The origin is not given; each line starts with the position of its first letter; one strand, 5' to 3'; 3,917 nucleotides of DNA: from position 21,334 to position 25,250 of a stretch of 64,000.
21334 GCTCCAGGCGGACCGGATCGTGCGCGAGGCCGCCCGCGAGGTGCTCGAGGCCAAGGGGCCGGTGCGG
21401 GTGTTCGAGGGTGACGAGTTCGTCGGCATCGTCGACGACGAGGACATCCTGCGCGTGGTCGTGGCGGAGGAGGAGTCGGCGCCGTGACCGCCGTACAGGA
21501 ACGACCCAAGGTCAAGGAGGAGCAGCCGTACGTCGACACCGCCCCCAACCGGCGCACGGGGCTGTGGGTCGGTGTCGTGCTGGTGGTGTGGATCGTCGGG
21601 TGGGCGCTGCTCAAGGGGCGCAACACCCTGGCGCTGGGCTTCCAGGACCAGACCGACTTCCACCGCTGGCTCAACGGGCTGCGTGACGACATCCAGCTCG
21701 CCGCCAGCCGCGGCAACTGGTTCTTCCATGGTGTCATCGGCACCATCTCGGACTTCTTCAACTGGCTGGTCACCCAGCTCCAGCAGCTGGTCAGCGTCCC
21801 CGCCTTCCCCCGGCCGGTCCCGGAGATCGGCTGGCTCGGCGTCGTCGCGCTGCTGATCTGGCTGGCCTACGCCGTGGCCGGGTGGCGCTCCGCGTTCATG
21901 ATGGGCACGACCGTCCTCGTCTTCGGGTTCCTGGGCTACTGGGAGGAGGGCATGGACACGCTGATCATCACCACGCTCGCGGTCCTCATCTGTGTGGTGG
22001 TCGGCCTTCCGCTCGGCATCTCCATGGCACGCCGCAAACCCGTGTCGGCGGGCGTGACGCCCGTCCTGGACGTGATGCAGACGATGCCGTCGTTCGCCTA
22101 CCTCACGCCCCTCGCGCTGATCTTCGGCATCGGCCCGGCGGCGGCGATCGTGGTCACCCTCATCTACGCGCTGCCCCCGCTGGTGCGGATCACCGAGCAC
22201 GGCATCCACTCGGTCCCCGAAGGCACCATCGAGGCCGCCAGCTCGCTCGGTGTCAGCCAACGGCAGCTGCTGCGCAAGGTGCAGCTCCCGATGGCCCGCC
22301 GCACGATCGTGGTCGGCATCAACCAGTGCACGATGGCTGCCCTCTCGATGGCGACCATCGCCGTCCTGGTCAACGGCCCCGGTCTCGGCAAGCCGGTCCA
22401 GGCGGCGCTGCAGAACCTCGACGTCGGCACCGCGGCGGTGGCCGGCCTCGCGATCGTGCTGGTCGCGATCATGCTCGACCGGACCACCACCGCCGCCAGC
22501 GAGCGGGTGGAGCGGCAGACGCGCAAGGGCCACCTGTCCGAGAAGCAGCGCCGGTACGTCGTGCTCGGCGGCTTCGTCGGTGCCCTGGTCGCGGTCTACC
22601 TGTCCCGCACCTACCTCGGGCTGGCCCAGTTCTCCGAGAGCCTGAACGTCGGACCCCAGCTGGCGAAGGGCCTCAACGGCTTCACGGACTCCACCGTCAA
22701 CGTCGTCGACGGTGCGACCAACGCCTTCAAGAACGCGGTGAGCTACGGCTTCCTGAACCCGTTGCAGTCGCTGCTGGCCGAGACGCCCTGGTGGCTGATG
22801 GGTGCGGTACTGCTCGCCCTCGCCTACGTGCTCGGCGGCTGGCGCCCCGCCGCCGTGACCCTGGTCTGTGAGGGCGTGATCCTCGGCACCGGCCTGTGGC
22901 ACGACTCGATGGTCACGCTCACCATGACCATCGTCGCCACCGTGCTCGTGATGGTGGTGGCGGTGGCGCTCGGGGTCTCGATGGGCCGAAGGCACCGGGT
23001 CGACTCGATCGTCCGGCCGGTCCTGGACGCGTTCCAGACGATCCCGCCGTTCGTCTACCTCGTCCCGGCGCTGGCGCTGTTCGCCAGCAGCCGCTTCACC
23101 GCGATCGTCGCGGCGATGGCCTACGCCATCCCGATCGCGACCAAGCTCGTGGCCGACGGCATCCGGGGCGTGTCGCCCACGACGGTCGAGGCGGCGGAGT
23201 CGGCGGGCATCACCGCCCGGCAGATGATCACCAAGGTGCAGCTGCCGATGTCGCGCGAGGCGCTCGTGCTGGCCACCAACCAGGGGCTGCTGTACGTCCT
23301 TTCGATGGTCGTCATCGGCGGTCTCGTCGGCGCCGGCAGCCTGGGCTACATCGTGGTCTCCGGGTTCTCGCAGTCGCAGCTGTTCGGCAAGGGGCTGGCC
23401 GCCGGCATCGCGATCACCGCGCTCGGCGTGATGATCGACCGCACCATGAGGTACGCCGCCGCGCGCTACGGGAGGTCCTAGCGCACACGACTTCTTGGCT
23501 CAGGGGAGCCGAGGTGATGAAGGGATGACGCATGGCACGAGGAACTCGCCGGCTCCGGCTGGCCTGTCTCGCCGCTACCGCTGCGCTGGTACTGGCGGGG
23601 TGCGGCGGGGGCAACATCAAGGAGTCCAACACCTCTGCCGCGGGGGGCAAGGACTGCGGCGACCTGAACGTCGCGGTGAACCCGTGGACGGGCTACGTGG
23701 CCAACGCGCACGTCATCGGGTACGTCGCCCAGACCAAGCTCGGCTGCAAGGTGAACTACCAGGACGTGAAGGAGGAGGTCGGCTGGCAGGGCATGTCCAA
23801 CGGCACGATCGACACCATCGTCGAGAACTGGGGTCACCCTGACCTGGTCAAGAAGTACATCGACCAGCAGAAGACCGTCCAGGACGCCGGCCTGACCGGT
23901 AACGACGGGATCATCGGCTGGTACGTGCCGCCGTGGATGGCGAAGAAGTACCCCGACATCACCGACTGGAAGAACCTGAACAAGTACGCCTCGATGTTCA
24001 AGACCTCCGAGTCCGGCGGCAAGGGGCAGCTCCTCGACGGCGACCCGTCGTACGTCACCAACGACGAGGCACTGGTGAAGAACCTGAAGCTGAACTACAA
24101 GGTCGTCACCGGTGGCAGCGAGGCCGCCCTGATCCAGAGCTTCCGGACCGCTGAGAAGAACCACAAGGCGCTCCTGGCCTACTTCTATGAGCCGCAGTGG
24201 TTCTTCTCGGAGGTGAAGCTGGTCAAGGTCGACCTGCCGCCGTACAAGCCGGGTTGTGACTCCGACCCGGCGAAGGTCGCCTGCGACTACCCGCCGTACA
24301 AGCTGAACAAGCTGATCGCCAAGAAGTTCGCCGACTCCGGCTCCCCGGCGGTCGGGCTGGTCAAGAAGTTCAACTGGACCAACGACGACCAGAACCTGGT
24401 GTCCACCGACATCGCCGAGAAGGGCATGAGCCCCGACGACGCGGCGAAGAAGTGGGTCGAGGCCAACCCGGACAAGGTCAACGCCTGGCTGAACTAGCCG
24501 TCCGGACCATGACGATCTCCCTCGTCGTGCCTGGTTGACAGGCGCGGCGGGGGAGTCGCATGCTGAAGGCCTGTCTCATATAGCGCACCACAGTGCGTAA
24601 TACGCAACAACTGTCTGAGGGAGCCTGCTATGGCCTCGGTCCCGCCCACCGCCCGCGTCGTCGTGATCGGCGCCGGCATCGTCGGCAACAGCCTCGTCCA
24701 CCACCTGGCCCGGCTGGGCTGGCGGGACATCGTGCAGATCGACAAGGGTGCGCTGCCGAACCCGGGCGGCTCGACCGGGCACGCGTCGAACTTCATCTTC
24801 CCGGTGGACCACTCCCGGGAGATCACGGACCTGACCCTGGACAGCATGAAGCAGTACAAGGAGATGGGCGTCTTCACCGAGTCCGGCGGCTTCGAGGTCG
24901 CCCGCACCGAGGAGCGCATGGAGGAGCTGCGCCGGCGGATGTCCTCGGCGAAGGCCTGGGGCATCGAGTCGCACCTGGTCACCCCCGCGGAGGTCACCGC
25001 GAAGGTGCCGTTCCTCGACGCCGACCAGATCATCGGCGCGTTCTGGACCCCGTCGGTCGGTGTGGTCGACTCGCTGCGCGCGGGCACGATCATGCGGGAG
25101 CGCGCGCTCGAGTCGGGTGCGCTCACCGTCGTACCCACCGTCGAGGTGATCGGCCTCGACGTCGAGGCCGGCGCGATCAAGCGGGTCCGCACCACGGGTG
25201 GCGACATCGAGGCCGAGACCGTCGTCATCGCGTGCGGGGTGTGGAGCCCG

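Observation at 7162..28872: Complete choline-to-sarcosine pathway using a corrinoid demethylase, embedded in an actinobacterial backbone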

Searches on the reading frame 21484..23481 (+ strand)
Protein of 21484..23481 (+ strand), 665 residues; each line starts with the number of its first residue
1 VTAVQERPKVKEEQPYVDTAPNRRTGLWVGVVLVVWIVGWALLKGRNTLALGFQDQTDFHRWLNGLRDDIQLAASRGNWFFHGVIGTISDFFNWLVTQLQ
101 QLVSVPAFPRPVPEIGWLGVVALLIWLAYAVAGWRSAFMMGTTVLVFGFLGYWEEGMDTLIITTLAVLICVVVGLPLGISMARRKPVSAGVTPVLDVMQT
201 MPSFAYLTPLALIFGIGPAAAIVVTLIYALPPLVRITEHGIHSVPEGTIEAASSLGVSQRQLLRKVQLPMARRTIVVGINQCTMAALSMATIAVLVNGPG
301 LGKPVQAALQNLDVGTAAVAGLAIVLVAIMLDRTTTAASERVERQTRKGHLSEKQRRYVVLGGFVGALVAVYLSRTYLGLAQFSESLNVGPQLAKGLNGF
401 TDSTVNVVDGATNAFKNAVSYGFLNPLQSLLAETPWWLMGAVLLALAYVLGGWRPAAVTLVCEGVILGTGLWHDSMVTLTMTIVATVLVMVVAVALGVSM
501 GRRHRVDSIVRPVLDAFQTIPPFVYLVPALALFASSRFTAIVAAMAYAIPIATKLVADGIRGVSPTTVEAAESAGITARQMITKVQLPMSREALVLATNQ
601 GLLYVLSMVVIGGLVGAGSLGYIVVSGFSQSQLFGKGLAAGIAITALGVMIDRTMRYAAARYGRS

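Call 8: search_protein_families(library=pfam, proteins=[window:21484-23481:+])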
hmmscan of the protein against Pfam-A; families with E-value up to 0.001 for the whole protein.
window:21484-23481:+ (665 aa): 1 family
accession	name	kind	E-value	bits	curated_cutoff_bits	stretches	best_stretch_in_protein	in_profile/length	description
PF00528.27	BPD_transp_1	-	1.8e-39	135.8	26.4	2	174-341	1-181/184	Binding-protein-dependent transport system inner membrane component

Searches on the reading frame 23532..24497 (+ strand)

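Call 8: search_protein_families(library=pfam, proteins=[window:23532-24497:+])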
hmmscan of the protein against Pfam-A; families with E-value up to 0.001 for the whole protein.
window:23532-24497:+ (321 aa): 1 family
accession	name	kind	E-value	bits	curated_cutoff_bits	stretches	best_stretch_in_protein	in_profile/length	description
PF04069.17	OpuAC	-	1.4e-41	143.3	21.2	1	44-310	2-256/257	Substrate binding domain of ABC-type glycine betaine transport system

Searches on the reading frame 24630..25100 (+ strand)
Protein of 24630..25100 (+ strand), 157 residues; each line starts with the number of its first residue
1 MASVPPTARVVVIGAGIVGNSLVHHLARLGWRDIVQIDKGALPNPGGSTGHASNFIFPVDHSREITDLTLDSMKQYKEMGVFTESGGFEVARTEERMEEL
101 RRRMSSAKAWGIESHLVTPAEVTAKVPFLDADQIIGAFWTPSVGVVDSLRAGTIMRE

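Call 82: search_solved_structures(query=window:24630-25100:+, max_evalue=1e-10, show_alignments=2)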
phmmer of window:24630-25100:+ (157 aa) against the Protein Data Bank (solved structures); distinct sequences matched with E-value up to 1e-10: 6.
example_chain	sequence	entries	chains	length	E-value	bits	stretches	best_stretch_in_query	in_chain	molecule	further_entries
1pj5_A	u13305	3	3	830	9.8e-31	110.4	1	6-153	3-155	N,N-dimethylglycine oxidase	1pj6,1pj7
3gsi_A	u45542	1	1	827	2.5e-30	109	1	7-153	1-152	N,N-dimethylglycine oxidase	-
4p9s_A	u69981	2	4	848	7e-15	58.9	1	8-148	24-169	Dimethylglycine dehydrogenase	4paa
4pab_A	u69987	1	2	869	7.5e-15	58.8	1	8-148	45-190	Dimethylglycine dehydrogenase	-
5l46_A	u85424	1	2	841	3.8e-13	53.3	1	8-148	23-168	Dimethylglycine dehydrogenase, mitochondrial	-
1y56_B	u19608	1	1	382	1.3e-12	51.5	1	4-153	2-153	sarcosine oxidase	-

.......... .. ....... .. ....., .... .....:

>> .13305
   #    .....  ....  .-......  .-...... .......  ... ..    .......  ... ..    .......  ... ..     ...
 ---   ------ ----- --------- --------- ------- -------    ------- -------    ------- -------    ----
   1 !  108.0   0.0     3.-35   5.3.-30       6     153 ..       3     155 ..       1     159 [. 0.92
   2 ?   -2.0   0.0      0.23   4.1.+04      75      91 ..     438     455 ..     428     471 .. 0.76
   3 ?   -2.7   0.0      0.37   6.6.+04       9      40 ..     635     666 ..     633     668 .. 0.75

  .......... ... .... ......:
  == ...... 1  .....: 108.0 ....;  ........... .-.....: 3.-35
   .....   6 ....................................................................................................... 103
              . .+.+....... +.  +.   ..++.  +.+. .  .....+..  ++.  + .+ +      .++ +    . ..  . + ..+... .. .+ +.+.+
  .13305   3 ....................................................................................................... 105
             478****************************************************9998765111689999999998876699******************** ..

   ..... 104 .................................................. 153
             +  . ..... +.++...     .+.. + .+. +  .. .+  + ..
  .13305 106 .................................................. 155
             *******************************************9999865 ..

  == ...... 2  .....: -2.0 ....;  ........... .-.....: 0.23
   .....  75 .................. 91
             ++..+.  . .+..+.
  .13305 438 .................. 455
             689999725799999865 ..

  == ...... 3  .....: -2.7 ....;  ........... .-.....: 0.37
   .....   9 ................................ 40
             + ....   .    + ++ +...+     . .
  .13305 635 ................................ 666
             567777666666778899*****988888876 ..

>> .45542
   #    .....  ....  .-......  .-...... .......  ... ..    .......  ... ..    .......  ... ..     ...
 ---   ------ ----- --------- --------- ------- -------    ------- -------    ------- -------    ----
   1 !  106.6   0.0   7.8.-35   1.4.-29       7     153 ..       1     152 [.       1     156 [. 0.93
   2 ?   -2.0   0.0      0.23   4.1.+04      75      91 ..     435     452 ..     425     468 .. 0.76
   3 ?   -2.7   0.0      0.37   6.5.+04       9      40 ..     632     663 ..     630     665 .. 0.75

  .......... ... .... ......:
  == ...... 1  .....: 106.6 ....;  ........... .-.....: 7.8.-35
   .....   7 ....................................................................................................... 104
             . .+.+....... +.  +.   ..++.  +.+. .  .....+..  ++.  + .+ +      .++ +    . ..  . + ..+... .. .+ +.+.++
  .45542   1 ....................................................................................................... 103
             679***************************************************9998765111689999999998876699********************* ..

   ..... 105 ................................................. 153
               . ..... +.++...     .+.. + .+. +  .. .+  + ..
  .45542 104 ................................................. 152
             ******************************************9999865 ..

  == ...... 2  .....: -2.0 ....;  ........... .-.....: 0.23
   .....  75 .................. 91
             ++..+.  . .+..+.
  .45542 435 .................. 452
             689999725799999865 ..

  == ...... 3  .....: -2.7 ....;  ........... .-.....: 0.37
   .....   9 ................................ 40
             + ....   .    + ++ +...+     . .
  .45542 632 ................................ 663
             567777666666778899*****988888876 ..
